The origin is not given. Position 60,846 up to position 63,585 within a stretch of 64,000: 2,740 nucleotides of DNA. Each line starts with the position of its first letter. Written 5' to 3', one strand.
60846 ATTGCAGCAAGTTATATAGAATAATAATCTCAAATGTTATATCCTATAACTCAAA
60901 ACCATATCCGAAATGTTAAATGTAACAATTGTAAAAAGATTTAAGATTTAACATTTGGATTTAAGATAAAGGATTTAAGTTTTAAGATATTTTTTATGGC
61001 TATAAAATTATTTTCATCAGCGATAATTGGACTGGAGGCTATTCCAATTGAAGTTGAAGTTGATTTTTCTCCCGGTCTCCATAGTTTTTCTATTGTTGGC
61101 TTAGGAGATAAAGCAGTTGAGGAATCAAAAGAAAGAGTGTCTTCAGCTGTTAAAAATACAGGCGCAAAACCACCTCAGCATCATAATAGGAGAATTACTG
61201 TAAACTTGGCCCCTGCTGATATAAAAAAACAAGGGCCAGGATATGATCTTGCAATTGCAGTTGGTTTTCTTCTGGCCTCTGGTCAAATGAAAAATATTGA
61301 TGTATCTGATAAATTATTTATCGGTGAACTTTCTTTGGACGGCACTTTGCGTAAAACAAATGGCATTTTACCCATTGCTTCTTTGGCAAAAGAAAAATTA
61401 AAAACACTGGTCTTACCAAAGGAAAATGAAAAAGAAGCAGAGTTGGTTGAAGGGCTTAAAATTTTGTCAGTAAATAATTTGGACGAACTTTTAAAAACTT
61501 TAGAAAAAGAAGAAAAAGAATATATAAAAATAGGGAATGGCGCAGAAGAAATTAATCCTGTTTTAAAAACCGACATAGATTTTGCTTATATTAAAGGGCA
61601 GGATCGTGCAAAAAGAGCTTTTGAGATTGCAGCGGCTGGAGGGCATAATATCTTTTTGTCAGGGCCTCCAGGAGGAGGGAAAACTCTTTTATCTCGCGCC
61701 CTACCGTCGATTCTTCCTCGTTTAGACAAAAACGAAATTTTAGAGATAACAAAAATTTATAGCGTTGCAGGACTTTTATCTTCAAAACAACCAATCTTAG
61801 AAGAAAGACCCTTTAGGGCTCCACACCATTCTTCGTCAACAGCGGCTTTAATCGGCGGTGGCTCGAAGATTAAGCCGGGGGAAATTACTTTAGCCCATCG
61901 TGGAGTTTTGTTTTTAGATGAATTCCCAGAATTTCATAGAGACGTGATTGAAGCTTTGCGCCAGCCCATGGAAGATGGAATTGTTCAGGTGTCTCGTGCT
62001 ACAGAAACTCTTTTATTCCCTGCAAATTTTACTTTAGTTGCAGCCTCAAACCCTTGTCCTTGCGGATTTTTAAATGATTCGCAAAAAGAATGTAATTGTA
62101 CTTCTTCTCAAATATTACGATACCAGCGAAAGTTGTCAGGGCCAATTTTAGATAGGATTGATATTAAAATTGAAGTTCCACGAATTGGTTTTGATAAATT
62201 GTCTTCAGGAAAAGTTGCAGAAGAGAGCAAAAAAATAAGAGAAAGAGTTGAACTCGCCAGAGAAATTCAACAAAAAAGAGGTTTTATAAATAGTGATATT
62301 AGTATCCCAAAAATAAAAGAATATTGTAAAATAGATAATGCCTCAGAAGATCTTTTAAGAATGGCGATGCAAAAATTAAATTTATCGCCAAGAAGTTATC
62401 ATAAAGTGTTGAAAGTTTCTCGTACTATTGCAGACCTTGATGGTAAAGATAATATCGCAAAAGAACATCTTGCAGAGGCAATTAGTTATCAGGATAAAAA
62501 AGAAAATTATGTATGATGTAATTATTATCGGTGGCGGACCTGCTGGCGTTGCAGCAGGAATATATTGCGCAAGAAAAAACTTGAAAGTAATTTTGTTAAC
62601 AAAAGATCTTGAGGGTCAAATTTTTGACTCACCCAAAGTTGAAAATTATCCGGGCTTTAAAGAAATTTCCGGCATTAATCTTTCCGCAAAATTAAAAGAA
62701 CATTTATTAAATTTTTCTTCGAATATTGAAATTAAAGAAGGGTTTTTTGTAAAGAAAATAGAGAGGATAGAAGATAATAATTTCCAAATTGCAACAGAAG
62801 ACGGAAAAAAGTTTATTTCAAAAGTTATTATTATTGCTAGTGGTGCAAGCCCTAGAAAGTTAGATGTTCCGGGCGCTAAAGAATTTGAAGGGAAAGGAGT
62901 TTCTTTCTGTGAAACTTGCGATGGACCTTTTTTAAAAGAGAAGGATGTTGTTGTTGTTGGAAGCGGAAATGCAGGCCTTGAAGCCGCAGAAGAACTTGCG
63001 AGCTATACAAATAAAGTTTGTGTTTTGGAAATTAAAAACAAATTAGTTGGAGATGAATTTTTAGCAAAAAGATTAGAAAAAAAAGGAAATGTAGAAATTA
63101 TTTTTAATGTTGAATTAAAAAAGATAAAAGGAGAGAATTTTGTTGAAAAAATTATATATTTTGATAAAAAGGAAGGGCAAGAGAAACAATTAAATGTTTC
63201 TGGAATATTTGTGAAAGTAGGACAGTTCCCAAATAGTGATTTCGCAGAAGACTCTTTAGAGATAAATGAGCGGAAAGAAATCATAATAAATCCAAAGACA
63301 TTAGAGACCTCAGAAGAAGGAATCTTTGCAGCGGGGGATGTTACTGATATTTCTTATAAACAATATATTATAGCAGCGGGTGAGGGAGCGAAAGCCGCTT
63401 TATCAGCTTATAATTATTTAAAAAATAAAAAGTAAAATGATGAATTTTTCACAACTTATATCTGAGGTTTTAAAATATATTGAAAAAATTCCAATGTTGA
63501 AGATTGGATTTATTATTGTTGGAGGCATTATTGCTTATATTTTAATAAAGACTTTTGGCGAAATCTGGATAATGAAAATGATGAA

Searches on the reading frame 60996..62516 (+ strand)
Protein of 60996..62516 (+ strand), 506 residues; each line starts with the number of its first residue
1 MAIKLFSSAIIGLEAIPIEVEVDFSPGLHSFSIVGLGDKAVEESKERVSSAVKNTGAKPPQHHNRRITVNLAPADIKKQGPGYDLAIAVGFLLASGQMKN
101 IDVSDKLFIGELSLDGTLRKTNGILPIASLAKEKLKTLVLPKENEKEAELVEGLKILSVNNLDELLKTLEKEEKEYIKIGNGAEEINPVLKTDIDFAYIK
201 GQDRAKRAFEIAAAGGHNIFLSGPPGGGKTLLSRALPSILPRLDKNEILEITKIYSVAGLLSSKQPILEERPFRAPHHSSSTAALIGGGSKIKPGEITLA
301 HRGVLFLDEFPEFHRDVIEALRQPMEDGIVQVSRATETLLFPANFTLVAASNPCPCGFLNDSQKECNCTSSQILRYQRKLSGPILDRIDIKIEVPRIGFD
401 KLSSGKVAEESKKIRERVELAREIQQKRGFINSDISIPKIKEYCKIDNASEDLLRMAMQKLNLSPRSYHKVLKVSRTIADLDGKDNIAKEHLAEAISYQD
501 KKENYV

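Call 20: find_encoding_contigs(protein=window:60996-62516:+, flank=10000, max_places=4)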
Protein window:60996-62516:+ (506 aa): no gene with exactly this product is on record in the collection.

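Call 21: search_protein_families(library=pfam, proteins=[window:60996-62516:+], max_evalue=0.01)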
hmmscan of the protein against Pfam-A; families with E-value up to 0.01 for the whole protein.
window:60996-62516:+ (506 aa): 11 families
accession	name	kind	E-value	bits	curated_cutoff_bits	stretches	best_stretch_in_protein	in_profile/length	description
PF01078.27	Mg_chelatase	-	4.7e-91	304.2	20.3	1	195-398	1-203/207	Magnesium chelatase, subunit ChlI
PF13541.12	ChlI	-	4.9e-40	136.6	27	1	20-144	1-121/121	Subunit ChlI of Mg-chelatase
PF13335.12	Mg_chelatase_C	-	2.7e-30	105.2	26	1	409-498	2-93/94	Magnesium chelatase, subunit ChlI C-terminal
PF07728.20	AAA_5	-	3.9e-09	37.1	22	1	218-357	1-126/139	AAA domain (dynein-related subfamily)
PF00493.29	MCM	-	1.4e-08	34.6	23.3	1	291-367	111-187/224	MCM P-loop domain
PF05362.19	Lon_C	-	4.5e-07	30.1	21.1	1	20-168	45-201/205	Lon protease (S16) C-terminal proteolytic domain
PF00158.32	Sigma54_activat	-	0.00026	21.1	20.2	1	208-352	14-142/168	Sigma-54 interaction domain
PF05496.18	RuvB_N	-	0.00061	20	27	0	298-350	81-138/159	Holliday junction DNA helicase RuvB P-loop domain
PF07724.20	AAA_2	-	0.0049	17.4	27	0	218-338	5-111/166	AAA domain (Cdc48 subfamily)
PF00004.35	AAA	-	0.005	17.7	21.2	0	219-317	1-73/131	ATPase family associated with various cellular activities (AAA)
PF13191.12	AAA_16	-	0.0074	17.2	32.6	0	206-240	13-48/167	AAA ATPase domain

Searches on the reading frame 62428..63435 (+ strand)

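Call 21: search_protein_families(library=pfam, proteins=[window:62428-63435:+], max_evalue=0.01)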
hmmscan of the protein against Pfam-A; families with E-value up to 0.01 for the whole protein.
window:62428-63435:+ (335 aa): 14 families
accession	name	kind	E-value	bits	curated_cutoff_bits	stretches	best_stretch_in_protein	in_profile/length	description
PF07992.20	Pyr_redox_2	-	3.9e-49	168.1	26.1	1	29-320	1-291/291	Pyridine nucleotide-disulphide oxidoreductase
PF13738.12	Pyr_redox_3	-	8e-25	88.1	30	2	97-303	93-305/305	Pyridine nucleotide-disulphide oxidoreductase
PF01134.28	GIDA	-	3.3e-16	59.8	22.1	2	30-62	1-33/391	Glucose inhibited division protein A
PF03486.20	HI0933_like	-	1.9e-14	54.2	50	2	30-59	2-31/244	HI0933-like protein Rossmann domain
PF00070.33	Pyr_redox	-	1.1e-12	48.7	22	1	174-237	2-70/82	Pyridine nucleotide-disulphide oxidoreductase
PF01946.23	Thi4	-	2.1e-12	47.2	26.2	2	22-61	11-51/235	Thi4 family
PF00890.30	FAD_binding_2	-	3.3e-12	46.8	20.4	2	30-60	1-31/414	FAD binding domain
PF01266.30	DAO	-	2.8e-10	40.7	27.9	1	30-60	1-31/353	FAD dependent oxidoreductase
PF05834.18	Lycopene_cycl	-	6.4e-10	39.1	23.4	1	173-206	1-36/380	Lycopene cyclase protein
PF12831.13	FAD_oxidored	-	1.6e-09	38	27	1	30-59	1-30/416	FAD dependent oxidoreductase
PF13450.12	NAD_binding_8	-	3e-08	34.2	21.9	0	176-208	1-33/68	NAD(P)-binding Rossmann-like domain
PF01494.25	FAD_binding_3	-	1.7e-07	31.3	22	0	172-204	2-34/349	FAD binding domain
PF01262.27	AlaDh_PNT_C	-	0.00047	20.1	23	0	169-205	26-62/214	Alanine dehydrogenase/PNT, C-terminal domain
PF13241.12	NAD_binding_7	-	0.0039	18.2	22.1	0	169-204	5-40/104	Putative NAD(P)-binding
